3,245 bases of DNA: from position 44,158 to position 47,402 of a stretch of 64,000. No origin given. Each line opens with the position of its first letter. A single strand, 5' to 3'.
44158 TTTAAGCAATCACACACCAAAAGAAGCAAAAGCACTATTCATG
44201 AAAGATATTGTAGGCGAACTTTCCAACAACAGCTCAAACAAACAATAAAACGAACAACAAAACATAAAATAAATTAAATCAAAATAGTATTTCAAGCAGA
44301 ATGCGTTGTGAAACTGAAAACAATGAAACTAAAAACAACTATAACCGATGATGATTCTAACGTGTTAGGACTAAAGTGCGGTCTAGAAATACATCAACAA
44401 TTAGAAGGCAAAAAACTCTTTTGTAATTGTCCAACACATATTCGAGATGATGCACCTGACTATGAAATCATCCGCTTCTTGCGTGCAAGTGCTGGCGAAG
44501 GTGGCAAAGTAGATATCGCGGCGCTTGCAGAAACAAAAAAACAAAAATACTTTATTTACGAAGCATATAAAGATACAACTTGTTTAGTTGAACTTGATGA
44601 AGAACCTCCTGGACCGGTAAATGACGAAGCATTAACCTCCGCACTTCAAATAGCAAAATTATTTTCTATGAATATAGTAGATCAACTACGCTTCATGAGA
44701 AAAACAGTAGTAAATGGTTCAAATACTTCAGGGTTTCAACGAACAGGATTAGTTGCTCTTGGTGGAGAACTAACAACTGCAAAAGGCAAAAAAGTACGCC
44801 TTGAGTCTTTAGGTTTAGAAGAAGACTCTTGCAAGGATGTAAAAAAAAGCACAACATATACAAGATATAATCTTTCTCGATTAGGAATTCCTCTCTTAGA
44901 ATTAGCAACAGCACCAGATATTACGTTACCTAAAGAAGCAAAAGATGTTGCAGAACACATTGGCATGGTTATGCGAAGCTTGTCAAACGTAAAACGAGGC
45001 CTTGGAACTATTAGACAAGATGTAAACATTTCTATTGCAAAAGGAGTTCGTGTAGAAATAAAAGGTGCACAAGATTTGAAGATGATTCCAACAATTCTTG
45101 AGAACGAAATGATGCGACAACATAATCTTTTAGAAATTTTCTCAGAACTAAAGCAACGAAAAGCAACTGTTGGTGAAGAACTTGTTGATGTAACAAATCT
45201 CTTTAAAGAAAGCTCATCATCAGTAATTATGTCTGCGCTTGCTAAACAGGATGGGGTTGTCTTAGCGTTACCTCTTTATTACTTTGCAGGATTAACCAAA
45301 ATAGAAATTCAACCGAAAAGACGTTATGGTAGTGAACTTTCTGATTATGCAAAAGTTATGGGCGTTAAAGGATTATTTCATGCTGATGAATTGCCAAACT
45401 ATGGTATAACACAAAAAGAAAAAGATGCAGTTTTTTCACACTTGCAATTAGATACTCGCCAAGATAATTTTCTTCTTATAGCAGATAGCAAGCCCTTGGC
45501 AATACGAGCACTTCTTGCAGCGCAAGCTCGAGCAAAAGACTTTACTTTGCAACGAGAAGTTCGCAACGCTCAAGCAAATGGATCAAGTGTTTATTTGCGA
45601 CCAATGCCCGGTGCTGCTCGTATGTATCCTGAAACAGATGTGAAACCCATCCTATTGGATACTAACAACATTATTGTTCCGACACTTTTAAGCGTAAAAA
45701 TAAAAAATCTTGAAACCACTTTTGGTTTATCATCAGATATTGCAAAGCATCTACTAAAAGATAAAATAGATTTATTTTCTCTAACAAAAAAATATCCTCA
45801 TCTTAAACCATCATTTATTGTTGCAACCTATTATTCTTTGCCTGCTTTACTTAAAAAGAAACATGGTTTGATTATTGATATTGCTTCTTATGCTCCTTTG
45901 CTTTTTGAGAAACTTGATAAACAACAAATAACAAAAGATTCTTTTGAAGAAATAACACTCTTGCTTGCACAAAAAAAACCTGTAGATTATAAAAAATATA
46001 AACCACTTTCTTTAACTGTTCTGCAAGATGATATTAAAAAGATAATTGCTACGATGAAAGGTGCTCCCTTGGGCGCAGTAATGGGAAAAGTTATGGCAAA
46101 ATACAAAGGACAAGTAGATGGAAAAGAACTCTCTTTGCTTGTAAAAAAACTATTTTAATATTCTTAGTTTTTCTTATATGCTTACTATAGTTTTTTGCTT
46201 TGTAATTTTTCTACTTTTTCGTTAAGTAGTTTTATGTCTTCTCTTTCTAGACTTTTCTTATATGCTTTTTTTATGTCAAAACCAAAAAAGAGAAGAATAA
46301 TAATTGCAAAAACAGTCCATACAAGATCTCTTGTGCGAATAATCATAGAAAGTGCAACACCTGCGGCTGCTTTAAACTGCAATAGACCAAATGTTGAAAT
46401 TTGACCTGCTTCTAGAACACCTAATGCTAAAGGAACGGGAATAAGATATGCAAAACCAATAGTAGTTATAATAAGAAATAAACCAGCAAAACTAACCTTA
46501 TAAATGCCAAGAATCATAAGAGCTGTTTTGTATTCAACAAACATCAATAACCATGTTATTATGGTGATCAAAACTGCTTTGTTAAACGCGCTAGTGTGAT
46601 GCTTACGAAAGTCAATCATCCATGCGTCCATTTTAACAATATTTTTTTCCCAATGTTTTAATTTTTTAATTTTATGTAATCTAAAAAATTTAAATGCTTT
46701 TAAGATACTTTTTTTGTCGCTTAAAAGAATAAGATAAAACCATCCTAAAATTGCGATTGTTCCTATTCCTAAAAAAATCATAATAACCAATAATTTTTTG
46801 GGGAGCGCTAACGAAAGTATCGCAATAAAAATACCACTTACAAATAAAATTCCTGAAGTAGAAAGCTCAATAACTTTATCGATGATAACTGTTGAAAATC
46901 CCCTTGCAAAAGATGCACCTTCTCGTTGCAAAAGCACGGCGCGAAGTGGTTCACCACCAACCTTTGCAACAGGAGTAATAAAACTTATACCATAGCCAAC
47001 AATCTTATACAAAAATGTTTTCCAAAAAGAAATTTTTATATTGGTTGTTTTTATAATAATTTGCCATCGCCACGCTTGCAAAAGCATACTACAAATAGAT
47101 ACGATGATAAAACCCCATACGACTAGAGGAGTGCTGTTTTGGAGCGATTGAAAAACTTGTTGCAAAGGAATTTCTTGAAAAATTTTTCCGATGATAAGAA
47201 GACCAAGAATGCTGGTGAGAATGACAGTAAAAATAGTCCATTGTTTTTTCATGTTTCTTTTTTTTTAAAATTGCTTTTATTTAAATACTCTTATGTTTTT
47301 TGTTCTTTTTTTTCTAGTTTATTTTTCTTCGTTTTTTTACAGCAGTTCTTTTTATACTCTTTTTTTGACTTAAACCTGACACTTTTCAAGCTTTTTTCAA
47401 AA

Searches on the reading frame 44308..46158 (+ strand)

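Call 50: search_protein_families(library=pfam, proteins=[window:44308-46158:+], max_evalue=0.001)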
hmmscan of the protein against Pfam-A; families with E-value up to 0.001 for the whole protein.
window:44308-46158:+ (616 aa): 2 families
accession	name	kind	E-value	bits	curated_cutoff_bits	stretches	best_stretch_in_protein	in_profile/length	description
PF02934.20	GatB_N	-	8.3e-51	173.2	23.4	1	23-453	2-274/277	GatB/GatE catalytic domain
PF09424.15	YqeY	-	5.5e-05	23.7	27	1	571-615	95-142/143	Yqey-like protein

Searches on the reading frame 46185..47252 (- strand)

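Call 50: search_protein_families(library=pfam, proteins=[window:46185-47252:-], max_evalue=0.001)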
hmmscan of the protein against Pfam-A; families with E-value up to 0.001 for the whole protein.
window:46185-47252:- (355 aa): 1 family
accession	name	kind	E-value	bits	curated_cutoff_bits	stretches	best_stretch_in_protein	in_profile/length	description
PF03706.18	LPG_synthase_TM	-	2.8e-33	116.1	33.4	1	11-312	2-296/302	Lysylphosphatidylglycerol synthase TM region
